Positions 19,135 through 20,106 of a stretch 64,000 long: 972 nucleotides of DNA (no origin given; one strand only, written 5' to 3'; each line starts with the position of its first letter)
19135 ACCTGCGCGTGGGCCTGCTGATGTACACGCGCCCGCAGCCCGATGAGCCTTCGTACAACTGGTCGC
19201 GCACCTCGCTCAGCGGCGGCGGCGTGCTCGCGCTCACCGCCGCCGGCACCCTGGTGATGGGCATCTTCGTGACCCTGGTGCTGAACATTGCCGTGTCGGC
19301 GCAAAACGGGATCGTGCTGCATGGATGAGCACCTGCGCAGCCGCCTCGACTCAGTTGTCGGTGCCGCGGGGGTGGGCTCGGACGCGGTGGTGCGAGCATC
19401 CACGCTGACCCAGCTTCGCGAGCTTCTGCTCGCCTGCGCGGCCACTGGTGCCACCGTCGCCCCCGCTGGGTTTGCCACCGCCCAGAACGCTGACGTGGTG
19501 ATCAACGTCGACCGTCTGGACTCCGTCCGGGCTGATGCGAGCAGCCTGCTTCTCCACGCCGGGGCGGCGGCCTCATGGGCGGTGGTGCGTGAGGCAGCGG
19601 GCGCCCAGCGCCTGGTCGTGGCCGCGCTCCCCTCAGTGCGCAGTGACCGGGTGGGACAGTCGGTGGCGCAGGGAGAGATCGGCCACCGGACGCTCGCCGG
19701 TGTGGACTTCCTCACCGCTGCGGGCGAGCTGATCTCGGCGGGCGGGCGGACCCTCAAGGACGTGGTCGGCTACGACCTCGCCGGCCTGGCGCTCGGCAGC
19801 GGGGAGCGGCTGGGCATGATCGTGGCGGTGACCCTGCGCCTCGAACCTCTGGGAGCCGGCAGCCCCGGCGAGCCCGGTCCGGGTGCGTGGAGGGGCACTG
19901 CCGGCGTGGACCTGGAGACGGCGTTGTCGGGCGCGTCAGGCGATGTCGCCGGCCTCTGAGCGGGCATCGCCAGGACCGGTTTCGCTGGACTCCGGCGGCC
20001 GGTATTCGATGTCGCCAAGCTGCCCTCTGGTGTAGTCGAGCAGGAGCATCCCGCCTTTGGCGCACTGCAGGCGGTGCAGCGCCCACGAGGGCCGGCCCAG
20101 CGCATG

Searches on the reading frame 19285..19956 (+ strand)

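Call 49: search_protein_families(library=pfam, proteins=[window:19285-19956:+], max_evalue=0.001)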
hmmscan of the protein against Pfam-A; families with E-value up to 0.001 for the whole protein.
window:19285-19956:+ (224 aa): 1 family
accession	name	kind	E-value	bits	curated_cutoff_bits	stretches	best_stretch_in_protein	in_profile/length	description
PF01565.28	FAD_binding_4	-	9.2e-06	25.8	26.4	1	33-151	2-137/139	FAD binding domain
